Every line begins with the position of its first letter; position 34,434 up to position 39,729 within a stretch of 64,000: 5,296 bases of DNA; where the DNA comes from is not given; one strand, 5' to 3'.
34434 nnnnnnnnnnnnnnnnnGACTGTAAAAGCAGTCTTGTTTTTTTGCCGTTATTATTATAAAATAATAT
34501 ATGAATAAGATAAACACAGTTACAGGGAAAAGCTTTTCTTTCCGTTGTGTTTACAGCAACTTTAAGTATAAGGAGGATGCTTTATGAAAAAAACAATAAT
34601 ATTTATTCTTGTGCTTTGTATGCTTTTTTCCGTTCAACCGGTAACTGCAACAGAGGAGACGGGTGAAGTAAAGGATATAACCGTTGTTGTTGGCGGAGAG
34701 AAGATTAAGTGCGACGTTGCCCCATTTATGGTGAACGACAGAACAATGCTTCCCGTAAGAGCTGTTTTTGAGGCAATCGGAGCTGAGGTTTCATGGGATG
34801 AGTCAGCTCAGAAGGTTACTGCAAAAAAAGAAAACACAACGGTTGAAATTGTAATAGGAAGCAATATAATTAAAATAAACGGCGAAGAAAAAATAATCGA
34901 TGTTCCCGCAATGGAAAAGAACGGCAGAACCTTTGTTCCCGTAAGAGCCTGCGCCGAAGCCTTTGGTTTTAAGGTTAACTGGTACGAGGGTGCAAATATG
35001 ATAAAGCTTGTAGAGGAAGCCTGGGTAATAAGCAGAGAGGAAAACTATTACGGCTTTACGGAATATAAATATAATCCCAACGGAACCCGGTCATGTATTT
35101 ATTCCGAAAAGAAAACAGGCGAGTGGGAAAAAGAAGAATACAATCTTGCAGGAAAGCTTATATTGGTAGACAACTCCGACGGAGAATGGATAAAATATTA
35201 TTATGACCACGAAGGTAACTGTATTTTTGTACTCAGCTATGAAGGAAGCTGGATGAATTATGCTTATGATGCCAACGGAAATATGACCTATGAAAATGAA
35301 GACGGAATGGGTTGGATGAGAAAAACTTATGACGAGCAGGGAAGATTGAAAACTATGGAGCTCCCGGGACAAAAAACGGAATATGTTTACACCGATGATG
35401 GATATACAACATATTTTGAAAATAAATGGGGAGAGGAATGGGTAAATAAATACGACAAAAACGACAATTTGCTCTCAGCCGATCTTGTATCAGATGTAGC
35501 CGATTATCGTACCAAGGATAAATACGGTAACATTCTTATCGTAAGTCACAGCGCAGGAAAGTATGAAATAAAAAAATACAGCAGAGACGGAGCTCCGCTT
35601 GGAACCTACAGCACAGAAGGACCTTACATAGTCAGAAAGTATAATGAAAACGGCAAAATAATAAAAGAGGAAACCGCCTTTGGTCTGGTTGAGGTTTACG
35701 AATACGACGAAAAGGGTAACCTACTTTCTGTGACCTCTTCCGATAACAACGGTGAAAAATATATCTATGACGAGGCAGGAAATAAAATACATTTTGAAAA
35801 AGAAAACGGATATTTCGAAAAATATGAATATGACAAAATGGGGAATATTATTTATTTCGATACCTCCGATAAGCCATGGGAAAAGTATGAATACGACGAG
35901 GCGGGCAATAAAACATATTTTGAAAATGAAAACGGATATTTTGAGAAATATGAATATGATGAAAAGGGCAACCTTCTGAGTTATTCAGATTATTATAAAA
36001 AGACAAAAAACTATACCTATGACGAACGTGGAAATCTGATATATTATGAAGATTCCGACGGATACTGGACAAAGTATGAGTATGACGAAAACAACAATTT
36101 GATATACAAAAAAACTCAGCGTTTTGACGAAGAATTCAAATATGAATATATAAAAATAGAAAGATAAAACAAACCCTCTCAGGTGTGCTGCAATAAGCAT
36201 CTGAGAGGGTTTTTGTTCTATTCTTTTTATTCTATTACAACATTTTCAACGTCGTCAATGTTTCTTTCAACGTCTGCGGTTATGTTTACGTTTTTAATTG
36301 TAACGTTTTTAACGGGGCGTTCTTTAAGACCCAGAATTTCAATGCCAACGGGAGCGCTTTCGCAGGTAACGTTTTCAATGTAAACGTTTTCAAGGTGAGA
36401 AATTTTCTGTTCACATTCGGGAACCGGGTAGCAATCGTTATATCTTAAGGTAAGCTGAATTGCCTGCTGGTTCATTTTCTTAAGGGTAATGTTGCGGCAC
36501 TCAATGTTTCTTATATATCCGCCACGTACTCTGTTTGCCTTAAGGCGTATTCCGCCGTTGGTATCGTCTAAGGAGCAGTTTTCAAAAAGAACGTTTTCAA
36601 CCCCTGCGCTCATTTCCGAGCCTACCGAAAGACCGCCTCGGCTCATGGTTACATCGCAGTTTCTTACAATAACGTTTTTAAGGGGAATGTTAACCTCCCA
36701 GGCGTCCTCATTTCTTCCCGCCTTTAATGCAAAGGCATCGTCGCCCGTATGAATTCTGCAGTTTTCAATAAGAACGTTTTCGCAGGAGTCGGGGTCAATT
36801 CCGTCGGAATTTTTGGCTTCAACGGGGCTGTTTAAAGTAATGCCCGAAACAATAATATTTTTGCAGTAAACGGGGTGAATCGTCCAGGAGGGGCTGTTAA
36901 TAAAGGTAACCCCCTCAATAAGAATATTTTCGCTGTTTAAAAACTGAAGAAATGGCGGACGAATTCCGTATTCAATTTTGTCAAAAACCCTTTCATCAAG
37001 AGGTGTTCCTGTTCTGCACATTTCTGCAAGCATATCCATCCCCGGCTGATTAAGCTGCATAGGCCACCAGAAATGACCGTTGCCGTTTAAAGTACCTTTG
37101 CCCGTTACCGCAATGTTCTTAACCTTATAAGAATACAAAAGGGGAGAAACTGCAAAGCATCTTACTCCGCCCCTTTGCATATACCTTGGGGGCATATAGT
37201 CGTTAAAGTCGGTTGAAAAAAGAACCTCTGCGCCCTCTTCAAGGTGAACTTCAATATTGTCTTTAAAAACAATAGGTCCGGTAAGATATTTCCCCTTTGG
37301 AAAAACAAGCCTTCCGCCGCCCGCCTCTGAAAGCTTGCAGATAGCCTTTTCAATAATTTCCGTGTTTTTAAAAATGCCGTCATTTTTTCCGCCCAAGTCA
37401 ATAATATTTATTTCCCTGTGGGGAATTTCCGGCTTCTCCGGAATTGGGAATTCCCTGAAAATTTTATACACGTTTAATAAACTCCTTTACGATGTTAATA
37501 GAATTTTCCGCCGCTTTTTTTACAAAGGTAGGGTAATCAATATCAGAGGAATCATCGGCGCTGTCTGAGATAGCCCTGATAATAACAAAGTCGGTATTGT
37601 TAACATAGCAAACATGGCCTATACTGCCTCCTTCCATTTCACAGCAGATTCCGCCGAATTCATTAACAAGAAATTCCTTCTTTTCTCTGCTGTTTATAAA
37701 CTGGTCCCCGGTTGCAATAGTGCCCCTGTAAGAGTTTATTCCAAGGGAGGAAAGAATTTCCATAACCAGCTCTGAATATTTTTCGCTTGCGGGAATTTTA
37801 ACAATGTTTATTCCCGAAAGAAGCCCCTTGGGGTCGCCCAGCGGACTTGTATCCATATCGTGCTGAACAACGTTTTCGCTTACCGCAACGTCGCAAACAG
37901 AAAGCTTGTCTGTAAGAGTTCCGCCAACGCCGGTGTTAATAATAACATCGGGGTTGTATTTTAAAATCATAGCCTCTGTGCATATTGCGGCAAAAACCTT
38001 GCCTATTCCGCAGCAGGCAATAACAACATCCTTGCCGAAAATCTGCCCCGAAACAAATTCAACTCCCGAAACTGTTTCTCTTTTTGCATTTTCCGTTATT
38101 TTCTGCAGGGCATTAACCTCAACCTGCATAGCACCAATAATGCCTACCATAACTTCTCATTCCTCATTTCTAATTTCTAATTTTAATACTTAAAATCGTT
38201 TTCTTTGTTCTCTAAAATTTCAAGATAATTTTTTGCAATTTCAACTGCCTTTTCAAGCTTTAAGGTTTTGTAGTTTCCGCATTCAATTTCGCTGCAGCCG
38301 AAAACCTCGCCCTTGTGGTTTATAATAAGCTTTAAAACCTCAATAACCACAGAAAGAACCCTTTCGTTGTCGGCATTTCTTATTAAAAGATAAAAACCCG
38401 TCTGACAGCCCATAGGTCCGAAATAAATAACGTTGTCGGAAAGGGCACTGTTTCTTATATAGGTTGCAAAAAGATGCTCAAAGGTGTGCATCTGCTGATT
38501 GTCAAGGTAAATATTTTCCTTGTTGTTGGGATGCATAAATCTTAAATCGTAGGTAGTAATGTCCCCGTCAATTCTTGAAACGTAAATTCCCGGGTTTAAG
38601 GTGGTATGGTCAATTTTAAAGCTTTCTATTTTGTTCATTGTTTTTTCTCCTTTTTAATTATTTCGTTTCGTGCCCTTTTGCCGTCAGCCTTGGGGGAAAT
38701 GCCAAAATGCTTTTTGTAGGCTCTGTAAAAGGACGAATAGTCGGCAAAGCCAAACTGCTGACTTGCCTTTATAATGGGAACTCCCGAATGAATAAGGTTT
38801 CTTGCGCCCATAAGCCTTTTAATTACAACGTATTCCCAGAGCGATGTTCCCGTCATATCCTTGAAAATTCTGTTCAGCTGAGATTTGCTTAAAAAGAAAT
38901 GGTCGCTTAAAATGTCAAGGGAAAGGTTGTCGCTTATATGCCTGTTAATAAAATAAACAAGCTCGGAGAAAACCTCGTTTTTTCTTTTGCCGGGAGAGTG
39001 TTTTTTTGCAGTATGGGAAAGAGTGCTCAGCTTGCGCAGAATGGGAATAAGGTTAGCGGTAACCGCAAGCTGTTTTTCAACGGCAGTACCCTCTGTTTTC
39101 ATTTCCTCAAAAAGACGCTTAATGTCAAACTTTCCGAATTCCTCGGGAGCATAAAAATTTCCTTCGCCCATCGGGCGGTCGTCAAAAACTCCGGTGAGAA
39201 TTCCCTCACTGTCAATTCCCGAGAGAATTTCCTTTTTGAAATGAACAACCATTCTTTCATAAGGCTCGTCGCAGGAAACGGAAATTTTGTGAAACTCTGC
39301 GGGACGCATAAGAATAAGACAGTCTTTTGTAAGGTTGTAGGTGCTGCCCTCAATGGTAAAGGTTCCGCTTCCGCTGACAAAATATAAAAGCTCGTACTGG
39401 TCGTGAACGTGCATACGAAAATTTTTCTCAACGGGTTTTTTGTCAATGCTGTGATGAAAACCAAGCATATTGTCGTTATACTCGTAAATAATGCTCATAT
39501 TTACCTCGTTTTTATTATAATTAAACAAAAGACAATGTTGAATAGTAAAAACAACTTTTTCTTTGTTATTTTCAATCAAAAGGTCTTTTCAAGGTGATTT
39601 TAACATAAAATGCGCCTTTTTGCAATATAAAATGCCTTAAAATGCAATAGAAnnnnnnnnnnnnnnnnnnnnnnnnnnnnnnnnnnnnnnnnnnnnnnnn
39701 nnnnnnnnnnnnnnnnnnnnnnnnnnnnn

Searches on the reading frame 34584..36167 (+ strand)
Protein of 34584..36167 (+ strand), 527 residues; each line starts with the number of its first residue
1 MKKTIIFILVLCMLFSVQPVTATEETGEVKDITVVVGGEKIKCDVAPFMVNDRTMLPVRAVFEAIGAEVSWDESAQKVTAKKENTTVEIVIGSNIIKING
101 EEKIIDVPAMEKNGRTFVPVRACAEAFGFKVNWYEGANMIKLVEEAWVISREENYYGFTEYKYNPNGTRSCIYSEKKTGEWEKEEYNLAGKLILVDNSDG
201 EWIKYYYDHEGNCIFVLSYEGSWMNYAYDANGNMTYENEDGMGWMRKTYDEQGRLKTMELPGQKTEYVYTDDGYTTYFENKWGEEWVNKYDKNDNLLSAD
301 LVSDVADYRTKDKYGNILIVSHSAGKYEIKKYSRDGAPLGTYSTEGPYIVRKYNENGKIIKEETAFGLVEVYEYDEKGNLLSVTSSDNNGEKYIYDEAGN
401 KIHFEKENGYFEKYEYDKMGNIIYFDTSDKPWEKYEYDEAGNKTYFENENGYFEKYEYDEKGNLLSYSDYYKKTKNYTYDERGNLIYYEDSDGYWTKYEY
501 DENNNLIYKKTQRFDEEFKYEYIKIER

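Call 35: search_protein_families(library=pfam, proteins=[window:34584-36167:+], max_evalue=0.00001)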
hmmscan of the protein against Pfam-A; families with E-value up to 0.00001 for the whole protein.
window:34584-36167:+ (527 aa): 2 families
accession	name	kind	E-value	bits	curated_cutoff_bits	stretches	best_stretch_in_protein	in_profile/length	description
PF07833.16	Cu_amine_oxidN1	-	1.3e-36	125.2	24.2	1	36-141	2-107/108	Copper amine oxidase N-terminal domain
PF05593.20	RHS_repeat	-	4.3e-20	72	22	0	353-387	1-35/38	RHS Repeat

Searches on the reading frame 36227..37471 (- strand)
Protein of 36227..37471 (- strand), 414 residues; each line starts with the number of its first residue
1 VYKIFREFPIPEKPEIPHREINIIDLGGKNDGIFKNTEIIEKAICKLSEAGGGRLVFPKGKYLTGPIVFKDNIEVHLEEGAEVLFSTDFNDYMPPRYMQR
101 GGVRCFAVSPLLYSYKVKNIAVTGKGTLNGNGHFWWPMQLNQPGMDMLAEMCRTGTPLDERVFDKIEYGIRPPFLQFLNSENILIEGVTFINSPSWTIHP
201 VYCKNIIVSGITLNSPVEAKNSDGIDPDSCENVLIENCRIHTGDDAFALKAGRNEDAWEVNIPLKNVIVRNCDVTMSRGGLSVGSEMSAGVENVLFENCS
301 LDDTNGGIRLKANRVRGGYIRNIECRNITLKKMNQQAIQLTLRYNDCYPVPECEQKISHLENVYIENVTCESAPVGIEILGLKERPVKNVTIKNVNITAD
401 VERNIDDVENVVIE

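Call 55: search_protein_families(library=pfam, proteins=[window:36227-37471:-], max_evalue=0.00001)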
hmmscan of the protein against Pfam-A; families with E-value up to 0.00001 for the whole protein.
window:36227-37471:- (414 aa): 3 families
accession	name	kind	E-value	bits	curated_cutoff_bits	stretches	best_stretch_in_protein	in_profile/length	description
PF00295.23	Glyco_hydro_28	-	1.2e-40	140.1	22.9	1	171-407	90-317/324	Glycosyl hydrolases family 28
PF12708.12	Pect-lyase_RHGA_epim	-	3e-12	47.2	27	1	21-73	2-56/213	Rhamnogalacturonase A/epimerase, pectate lyase-like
PF13229.12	Beta_helix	-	1e-06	28.9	25.9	0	177-343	5-147/158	Right handed beta helix region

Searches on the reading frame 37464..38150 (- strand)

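Call 55: search_protein_families(library=pfam, proteins=[window:37464-38150:-], max_evalue=0.00001)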
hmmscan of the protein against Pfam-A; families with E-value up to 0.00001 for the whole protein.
window:37464-38150:- (228 aa): 1 family
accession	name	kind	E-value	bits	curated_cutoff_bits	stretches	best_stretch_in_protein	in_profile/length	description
PF01048.26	PNP_UDP_1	-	6.2e-47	160.4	25.1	1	2-226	2-233/233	Phosphorylase superfamily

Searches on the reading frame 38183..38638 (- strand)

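Call 55: search_protein_families(library=pfam, proteins=[window:38183-38638:-], max_evalue=0.00001)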
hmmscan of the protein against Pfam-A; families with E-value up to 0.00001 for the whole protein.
window:38183-38638:- (151 aa): 1 family
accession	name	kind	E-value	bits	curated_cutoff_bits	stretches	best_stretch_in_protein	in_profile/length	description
PF02664.20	LuxS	-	3.4e-48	163.7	27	1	3-144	1-151/154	S-Ribosylhomocysteinase (LuxS)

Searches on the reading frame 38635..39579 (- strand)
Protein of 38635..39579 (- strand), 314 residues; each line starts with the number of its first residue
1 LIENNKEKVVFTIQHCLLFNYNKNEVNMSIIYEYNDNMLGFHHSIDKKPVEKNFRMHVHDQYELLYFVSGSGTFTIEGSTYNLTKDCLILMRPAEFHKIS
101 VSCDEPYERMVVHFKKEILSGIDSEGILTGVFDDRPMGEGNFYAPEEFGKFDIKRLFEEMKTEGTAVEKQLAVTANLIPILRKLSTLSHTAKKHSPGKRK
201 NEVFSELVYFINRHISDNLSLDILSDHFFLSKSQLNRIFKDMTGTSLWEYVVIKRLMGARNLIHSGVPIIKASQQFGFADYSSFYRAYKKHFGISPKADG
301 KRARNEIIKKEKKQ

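Call 55: search_protein_families(library=pfam, proteins=[window:38635-39579:-], max_evalue=0.00001)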
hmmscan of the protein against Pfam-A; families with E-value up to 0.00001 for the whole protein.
window:38635-39579:- (314 aa): 4 families
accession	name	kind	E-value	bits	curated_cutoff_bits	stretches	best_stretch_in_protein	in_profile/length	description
PF12833.13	HTH_18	-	5.1e-17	62.4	33.6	1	224-298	1-76/80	Helix-turn-helix domain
PF02311.25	AraC_binding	-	2e-14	54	21.1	1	52-122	14-84/135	AraC-like ligand binding domain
PF00165.29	HTH_AraC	-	2.9e-12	46.8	26.6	1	264-298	6-39/42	Bacterial regulatory helix-turn-helix proteins, AraC family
PF07883.17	Cupin_2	-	1.5e-06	28.3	27.2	1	53-108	10-65/70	Cupin domain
